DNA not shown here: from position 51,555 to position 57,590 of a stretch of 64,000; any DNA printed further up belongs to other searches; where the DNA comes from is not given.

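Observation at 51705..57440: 1911-aa acidic CARDB-repeat surface protein with cytoplasmic triple zinc-ribbon tail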

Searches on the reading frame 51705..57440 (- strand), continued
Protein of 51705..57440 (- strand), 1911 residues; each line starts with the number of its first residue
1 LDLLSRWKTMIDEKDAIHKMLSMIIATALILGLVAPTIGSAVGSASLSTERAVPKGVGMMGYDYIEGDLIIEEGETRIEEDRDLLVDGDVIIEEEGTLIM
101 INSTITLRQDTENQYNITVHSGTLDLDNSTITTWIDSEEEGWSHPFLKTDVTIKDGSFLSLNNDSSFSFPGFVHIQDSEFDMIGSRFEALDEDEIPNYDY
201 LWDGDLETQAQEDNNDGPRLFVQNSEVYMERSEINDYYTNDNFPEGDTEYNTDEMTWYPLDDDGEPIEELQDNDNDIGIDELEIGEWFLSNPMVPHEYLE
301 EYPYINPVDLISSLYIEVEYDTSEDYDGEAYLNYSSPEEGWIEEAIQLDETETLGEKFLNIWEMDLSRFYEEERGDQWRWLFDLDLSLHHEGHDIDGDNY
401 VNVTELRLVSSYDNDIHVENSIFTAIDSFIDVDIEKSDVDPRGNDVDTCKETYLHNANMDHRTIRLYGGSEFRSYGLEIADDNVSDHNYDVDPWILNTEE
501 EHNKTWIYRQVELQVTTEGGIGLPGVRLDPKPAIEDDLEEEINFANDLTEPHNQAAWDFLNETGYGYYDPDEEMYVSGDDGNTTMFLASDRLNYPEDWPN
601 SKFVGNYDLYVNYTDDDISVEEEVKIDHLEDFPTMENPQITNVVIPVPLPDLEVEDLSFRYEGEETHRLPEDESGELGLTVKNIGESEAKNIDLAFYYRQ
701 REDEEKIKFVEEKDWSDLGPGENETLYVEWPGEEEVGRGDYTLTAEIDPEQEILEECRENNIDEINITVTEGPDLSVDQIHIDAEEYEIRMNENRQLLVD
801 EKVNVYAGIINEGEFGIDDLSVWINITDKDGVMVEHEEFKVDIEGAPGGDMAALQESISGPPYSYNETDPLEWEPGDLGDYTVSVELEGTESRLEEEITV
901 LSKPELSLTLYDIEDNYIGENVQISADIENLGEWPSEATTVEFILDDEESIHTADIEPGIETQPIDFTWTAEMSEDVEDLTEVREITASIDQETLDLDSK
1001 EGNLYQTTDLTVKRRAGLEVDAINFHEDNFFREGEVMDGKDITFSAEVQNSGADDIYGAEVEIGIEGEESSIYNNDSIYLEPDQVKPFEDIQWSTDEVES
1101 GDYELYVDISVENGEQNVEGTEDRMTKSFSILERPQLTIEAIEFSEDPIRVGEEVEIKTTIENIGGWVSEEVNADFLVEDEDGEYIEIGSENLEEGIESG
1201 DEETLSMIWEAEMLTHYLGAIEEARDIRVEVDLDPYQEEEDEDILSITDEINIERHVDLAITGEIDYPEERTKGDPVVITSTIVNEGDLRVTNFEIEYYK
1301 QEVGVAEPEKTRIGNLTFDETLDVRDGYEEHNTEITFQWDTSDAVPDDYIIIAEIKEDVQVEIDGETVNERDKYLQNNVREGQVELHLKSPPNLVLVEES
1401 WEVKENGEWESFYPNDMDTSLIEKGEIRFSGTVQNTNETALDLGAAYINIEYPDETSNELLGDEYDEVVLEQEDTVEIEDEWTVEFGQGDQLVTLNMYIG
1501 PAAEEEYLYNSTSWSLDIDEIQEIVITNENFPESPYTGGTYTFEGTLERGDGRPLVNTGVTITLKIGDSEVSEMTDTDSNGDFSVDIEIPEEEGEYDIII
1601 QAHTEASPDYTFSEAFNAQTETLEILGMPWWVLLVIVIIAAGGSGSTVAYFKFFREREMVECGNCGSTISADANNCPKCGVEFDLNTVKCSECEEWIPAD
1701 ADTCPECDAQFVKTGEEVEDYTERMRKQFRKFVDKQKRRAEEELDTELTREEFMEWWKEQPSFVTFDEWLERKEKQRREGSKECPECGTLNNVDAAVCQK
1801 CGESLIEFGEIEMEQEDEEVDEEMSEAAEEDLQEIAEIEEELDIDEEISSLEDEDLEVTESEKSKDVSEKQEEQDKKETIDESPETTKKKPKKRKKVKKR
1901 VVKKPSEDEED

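Call 15: find_encoding_contigs(protein=P0005, flank=8000, max_places=1)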
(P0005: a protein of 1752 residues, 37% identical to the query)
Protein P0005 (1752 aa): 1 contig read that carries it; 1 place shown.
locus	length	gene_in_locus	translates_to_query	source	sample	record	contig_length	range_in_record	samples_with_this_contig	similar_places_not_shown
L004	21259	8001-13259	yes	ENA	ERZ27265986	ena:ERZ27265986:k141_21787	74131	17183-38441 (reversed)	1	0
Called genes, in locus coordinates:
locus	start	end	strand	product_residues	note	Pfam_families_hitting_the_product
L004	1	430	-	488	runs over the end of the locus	PF04998:RNA_pol_Rpb1_5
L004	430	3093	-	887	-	PF04997:RNA_pol_Rpb1_1, PF00623:RNA_pol_Rpb1_2, PF04983:RNA_pol_Rpb1_3, PF05000:RNA_pol_Rpb1_4, PF04998:RNA_pol_Rpb1_5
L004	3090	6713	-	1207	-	PF04563:RNA_pol_Rpb2_1, PF04561:RNA_pol_Rpb2_2, PF04565:RNA_pol_Rpb2_3, PF04566:RNA_pol_Rpb2_4, PF04567:RNA_pol_Rpb2_5, PF00562:RNA_pol_Rpb2_6, PF04560:RNA_pol_Rpb2_7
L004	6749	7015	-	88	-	PF01191:RNA_pol_Rpb5_C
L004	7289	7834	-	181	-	PF14512:TM1586_NiRdase, PF00881:Nitroreductase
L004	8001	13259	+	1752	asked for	PF13620:CarboxypepD_reg (faint), PF01835:MG2 (faint), PF07705:CARDB, PF17957:Big_7 (faint), PF07705:CARDB (weak), PF12773:DZR (weak), PF13240:Zn_Ribbon_1 (faint), PF13248:Zn_ribbon_3 (faint)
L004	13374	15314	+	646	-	PF01702:TGT, PF14810:TGT_C2, PF01472:PUA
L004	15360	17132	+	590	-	PF04068:Fer4_RLI, PF12837:Fer4_6 (faint), PF00037:Fer4, PF00005:ABC_tran, PF13304:AAA_21 (faint), PF02463:SMC_N (weak), PF00005:ABC_tran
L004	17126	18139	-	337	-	-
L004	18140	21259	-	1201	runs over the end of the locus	-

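Call 16: find_encoding_contigs(protein=P0011, flank=8000, max_places=1)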
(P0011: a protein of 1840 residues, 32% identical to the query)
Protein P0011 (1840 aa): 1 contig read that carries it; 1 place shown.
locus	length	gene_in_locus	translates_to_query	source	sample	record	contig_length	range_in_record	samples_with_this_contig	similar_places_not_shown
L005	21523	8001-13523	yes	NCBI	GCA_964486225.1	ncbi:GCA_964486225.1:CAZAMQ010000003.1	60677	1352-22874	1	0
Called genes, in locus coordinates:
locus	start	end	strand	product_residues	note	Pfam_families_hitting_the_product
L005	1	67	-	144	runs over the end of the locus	-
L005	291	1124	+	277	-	PF00025:Arf (weak), PF00071:Ras, PF08477:Roc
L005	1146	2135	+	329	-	PF01467:CTP_transf_like, PF02464:CinA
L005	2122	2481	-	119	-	PF03259:Robl_LC7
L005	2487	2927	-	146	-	PF02830:V4R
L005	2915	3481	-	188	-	PF00571:CBS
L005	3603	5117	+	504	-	PF18490:tRNA_bind_4, PF00587:tRNA-synt_2b (weak)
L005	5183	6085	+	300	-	PF01015:Ribosomal_S3Ae, PF00633:HHH (faint), PF10391:DNA_pol_lambd_f, PF12826:HHH_2 (weak), PF14520:HHH_5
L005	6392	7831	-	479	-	PF00149:Metallophos, PF04042:DNA_pol_E_B, PF12850:Metallophos_2 (faint)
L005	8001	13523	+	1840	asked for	PF07705:CARDB (weak), PF12773:DZR (weak), PF13240:Zn_Ribbon_1 (faint), PF13248:Zn_ribbon_3 (faint)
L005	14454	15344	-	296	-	PF23960:DUF7289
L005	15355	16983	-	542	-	PF23990:PilB3_N, PF00437:T2SSE, PF23989:PilB3_C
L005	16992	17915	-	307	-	PF00482:T2SSF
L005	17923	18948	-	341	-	PF00482:T2SSF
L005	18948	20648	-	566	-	PF23990:PilB3_N (faint), PF00437:T2SSE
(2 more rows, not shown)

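Call 58: search_protein_families(library=ncbifam, proteins=[window:51705-57413:-], max_evalue=0.01)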
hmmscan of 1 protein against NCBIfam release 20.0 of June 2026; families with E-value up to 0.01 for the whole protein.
window:51705-57413:- (1902 aa): 5 families
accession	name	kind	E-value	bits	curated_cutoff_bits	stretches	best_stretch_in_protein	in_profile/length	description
NF011149.0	PRK14559.1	equivalog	0.00011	21.1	374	1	1650-1728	1-77/642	serine/threonine phosphatase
NF052324.1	PorU_rel_Nterm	equivalog_domain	0.0017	16.6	450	1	635-752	765-879/879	putative type IX secretion system sortase PorU2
NF041910.1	HVO_0416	equivalog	0.0018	18.2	80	1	1770-1793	32-55/58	HVO_0416 family zinc finger protein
NF049953.1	ribbon_DG_selen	exception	0.0036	17.2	130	0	1645-1674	142-171/172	zinc ribbon-containing (seleno)protein DG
NF038353.1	FxLYD_dom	domain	0.0077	16.1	23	0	893-947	19-69/71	FxLYD domain-containing protein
